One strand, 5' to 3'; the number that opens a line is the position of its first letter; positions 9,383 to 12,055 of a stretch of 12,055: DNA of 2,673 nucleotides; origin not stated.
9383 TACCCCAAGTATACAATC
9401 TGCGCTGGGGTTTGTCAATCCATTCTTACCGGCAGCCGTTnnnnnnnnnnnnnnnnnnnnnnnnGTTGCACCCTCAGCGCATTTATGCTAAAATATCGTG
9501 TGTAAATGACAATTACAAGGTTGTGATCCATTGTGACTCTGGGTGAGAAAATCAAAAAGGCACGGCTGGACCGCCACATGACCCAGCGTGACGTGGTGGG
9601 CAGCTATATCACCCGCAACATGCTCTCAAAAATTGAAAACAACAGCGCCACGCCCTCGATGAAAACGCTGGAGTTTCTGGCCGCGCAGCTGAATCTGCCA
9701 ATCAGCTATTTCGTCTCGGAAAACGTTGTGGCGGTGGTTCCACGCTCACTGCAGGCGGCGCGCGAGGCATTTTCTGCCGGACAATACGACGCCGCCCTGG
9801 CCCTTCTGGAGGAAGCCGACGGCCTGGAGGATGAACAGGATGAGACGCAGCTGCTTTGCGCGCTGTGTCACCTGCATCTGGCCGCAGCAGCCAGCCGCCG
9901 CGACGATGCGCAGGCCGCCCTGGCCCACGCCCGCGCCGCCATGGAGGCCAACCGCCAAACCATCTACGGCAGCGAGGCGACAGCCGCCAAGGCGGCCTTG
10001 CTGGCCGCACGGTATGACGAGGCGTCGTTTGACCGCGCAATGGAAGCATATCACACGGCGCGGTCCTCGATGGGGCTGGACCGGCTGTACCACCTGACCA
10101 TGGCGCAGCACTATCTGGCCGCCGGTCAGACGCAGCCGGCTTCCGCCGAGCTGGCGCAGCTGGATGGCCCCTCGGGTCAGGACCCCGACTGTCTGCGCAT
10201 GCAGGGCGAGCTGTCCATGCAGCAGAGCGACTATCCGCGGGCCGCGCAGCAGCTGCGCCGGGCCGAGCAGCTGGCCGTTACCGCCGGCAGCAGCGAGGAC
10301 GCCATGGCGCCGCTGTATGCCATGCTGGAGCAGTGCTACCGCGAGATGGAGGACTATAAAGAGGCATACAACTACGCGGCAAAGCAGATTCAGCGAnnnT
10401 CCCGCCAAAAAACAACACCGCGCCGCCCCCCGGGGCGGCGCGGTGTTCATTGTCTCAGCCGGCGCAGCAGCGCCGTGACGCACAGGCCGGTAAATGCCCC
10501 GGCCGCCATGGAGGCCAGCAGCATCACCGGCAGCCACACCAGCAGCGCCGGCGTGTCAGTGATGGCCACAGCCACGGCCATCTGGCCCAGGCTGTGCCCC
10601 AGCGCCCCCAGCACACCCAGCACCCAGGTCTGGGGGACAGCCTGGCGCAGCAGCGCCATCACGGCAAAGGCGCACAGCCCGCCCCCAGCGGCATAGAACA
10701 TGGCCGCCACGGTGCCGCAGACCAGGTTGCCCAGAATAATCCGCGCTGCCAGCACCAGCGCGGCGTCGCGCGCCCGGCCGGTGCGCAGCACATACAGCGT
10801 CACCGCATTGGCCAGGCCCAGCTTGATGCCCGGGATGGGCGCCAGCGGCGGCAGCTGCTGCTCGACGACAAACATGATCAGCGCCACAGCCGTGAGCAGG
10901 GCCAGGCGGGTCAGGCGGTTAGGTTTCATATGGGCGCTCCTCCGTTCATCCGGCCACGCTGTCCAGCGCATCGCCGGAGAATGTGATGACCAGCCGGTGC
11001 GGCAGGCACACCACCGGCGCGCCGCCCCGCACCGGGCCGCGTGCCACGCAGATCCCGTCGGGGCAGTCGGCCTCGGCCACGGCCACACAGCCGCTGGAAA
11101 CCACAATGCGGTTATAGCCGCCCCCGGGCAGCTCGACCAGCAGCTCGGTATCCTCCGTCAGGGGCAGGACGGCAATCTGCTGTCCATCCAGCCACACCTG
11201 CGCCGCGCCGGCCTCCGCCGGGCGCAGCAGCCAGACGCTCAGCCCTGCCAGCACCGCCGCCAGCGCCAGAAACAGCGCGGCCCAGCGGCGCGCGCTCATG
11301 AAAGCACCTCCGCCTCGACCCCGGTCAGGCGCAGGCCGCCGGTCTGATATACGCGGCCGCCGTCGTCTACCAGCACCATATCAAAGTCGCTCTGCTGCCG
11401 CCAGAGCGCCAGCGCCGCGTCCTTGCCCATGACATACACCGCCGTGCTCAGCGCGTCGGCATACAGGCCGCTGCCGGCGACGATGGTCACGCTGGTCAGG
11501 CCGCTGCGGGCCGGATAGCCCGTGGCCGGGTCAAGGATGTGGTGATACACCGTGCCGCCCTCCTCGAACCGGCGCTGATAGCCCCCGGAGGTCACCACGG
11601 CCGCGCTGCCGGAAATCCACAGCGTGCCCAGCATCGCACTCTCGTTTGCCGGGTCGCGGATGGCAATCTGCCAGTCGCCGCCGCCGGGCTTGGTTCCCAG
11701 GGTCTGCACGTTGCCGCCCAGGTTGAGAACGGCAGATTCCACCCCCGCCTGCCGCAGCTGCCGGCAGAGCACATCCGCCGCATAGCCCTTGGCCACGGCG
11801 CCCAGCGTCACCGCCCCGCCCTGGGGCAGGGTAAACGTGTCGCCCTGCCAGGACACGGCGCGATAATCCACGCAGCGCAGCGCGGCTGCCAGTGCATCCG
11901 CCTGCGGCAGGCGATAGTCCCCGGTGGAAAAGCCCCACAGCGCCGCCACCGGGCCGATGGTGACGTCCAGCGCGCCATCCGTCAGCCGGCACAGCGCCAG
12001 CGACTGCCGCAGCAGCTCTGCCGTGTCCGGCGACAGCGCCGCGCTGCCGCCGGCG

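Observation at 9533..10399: Orphan PlcR/Rgg-like (RNPP-family architecture) regulator with no adjacent signalling-peptide gene, divergent from the flotillin operon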

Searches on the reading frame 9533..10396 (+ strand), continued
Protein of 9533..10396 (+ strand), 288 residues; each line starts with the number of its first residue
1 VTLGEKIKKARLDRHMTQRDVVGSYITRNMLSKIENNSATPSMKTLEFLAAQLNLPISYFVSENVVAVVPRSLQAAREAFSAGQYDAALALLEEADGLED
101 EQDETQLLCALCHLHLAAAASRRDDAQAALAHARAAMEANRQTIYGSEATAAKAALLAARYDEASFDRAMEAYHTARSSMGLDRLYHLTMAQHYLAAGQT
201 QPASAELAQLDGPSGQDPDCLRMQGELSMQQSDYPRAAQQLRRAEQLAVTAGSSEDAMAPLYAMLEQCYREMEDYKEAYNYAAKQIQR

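Call 49: find_related_loci(query=window:9533-10396:+, collection=metagenome_contigs, flank=5000)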
Query window:9533-10396:+ (288 aa) in metagenome_contigs; peptide patterns used: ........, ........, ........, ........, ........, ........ (x = any residue, [..] = any of these).
225 stretches matched a pattern; 75 encode a relative of the query (tblastn E <= 1e-3); 75 distinct loci.
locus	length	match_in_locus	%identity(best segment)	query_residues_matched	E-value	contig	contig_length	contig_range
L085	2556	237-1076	63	1-288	1e-101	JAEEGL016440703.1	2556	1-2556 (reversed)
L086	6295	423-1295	46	1-287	8e-71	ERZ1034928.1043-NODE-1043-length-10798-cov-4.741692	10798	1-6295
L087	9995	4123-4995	46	1-287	5e-70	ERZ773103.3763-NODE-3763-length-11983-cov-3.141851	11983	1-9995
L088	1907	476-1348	45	1-287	2e-72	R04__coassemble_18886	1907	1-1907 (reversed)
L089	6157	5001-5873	46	1-287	1e-69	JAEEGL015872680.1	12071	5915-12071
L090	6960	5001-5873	46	1-287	2e-69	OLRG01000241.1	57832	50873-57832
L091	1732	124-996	45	1-287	8e-72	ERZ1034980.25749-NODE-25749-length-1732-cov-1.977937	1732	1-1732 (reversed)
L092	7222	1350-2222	45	1-287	6e-69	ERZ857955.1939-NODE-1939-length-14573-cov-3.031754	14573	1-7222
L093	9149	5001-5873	45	1-287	6e-69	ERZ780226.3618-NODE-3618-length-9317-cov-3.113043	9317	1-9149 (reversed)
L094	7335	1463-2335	45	1-287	4e-68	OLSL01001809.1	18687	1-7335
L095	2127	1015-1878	47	1-287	9e-70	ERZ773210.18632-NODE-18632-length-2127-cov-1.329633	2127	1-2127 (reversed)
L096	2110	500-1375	41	1-286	9e-50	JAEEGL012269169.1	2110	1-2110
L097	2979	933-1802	38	1-287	2e-44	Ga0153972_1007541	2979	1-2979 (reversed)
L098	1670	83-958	39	1-286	3e-44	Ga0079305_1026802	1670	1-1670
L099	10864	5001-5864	37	1-285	1e-34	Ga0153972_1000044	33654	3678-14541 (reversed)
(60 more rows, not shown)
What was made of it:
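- Tried and rejected: It added few close relatives (call 49).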

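Call 50: find_encoding_contigs(protein=P0121, flank=6000, max_places=4)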
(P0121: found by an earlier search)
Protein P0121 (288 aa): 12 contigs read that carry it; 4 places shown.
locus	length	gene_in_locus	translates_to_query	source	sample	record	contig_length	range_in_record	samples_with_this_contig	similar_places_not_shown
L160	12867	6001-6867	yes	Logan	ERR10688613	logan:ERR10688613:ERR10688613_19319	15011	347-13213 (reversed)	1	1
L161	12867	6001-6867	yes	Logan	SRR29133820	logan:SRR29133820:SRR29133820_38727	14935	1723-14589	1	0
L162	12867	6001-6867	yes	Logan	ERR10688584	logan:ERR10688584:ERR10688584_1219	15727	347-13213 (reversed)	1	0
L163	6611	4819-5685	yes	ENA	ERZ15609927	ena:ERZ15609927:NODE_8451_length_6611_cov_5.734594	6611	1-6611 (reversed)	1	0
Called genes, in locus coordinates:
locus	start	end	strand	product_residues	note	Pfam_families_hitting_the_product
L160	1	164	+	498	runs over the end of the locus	PF07833:Cu_amine_oxidN1 (faint)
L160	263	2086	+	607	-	PF01547:SBP_bac_1, PF12010:DUF3502 (faint)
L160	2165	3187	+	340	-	PF20434:BD-FAE, PF07859:Abhydrolase_3, PF00326:Peptidase_S9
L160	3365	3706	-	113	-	PF19524:DUF6054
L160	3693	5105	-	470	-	PF01145:Band_7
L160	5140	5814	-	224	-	-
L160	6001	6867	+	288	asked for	PF01381:HTH_3, PF12844:HTH_19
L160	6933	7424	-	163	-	PF07456:Hpre_diP_synt_I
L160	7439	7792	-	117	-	PF07009:NusG_II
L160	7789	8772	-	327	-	PF02424:ApbE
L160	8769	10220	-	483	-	PF14238:DUF4340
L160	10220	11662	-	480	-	PF23357:DUF7088, PF09822:ABC_transp_aux (faint)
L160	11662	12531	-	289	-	PF01061:ABC2_membrane, PF12679:ABC2_membrane_2 (weak), PF13346:ABC2_membrane_5, PF12698:ABC2_membrane_3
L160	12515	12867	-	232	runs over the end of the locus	?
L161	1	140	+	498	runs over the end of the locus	PF07833:Cu_amine_oxidN1 (faint)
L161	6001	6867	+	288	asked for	PF01381:HTH_3, PF12844:HTH_19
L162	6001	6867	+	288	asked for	PF01381:HTH_3, PF12844:HTH_19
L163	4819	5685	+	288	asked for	PF01381:HTH_3, PF12844:HTH_19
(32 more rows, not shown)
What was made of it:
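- Strains with a 98%-identical regulator carry nfeD-flotillin-DUF6054 (call 50).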

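Call 61: search_protein_families(library=padloc, proteins=[window:9533-10396:+], max_evalue=0.001)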
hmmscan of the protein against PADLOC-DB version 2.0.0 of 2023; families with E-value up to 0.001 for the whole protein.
window:9533-10396:+ (288 aa): 12 families
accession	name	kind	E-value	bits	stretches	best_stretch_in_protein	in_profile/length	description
PDLC02926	HTH_VI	-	2.4e-10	38.5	1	3-61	2-61/92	-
PDLC03944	RmrA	-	1.6e-08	32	1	4-67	8-72/384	-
PDLC03947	RmrA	-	2.1e-08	31.4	1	3-64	12-74/383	-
PDLC03954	RmrA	-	2.2e-08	31.4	1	4-65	12-74/380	-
PDLC03952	RmrA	-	2e-07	28.2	1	5-74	25-95/395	-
PDLC03948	RmrA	-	2.5e-07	27.9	1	4-68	10-75/397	-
PDLC03949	RmrA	-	3.9e-07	27.3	1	5-91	5-93/363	-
PDLC03946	RmrA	-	1.2e-05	22.2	1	5-69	5-70/357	-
PDLC03668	Control_protein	-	2.9e-05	22.5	1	7-54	13-61/79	control protein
PDLC04142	capH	-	0.00056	18.9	0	1-77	5-78/103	capH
PDLC03951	RmrA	-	0.00067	16.7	0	4-63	10-70/400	-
PDLC03945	RmrA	-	0.00069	16.9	1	1-100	1-100/394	-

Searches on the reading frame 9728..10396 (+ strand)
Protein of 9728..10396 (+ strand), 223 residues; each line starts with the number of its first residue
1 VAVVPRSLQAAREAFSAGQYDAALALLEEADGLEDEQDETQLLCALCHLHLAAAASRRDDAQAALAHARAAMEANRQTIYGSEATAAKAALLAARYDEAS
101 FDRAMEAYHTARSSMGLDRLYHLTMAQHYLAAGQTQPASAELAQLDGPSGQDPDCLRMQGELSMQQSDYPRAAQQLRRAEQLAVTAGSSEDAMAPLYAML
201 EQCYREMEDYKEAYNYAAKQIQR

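Call 43: search_solved_structures(query=A2, max_evalue=1, show_alignments=0)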
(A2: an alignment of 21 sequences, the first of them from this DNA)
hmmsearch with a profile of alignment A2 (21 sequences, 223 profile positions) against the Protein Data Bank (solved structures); distinct sequences matched with E-value up to 1: 115 (the best 60 are shown).
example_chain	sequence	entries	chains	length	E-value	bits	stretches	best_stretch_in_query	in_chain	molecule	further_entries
8fgw_D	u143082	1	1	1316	1.5e-09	41.5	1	83-203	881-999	Tetratricopeptide repeat protein 21B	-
7obi_A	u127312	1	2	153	7.6e-09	39.2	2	154-222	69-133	CTPR-rv4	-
8bbe_D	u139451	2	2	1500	1.2e-08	38.5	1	83-203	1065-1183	SNAP-tag,Tetratricopeptide repeat protein 21B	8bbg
8bda_E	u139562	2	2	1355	1.2e-07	35.2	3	89-181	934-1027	Intraflagellar transport protein 139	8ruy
7wzb_B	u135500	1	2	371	2e-06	31.3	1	128-207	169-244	Lipopolysaccharide assembly protein B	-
4zlh_A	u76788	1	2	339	3.5e-06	30.5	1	127-207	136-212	Lipopolysaccharide assembly protein B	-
9up5_A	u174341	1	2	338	6.2e-06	29.7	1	128-207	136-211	Lipopolysaccharide assembly protein B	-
8v24_A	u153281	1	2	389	8.2e-06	29.3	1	127-207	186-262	Lipopolysaccharide assembly protein B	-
7t6d_A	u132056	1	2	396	9.1e-06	29.1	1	127-207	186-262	Lipopolysaccharide assembly protein B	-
4r7s_A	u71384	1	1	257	3.1e-05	27.4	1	127-197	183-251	Tetratricopeptide repeat protein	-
8bu0_A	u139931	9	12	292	5e-05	26.7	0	128-221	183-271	Consensus tetratricopeptide repeat protein | Crystal structure of an 8-repeat consensus TPR superhelix with Zinc. | Monomer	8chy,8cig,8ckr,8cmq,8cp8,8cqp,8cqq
9qhb_A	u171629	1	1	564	6.2e-05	26.4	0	129-221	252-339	Engineered tetratricopeptide repeat protein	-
4xi0_A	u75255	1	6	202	0.00011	25.7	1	128-182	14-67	Magnetosome protein MamA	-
5lfl_A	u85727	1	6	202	0.0002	24.7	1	128-183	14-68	Magnetosome protein MamA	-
3kd7_A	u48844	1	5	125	0.0004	23.7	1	162-221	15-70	CTPR390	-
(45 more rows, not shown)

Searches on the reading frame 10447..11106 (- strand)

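Call 13: search_protein_families(library=pfam, proteins=[window:10447-11106:-], max_evalue=0.001)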
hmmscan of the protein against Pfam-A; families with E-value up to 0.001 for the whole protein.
window:10447-11106:- (219 aa): 1 family
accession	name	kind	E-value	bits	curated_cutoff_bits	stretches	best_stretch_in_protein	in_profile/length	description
PF07456.16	Hpre_diP_synt_I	-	6.4e-32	111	30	1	71-212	1-146/147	Heptaprenyl diphosphate synthase component I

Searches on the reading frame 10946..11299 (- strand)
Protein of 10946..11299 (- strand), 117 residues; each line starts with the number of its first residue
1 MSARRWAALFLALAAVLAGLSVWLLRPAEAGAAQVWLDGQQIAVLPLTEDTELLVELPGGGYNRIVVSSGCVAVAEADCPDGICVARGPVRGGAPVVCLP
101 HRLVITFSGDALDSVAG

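Call 13: search_protein_families(library=pfam, proteins=[window:10946-11299:-], max_evalue=0.001)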
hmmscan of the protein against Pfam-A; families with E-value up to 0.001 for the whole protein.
window:10946-11299:- (117 aa): 1 family
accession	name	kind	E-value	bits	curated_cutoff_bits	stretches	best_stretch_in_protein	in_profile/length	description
PF07009.16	NusG_II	-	3.1e-20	72.7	29.6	1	10-110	4-106/107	NusG domain II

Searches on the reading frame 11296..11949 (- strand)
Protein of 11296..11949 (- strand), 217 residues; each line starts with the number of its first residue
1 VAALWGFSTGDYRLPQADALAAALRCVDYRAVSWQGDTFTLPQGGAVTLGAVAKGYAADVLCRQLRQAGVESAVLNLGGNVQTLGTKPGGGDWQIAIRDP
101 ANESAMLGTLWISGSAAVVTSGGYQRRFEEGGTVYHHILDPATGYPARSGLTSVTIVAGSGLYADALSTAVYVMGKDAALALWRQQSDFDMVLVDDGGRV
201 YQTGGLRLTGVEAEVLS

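Call 13: search_protein_families(library=pfam, proteins=[window:11296-11949:-], max_evalue=0.001)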
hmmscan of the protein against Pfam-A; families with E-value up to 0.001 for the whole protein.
window:11296-11949:- (217 aa): 1 family
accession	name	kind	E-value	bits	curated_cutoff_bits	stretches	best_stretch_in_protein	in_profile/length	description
PF02424.20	ApbE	-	8e-60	203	25.6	1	3-191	81-264/266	ApbE family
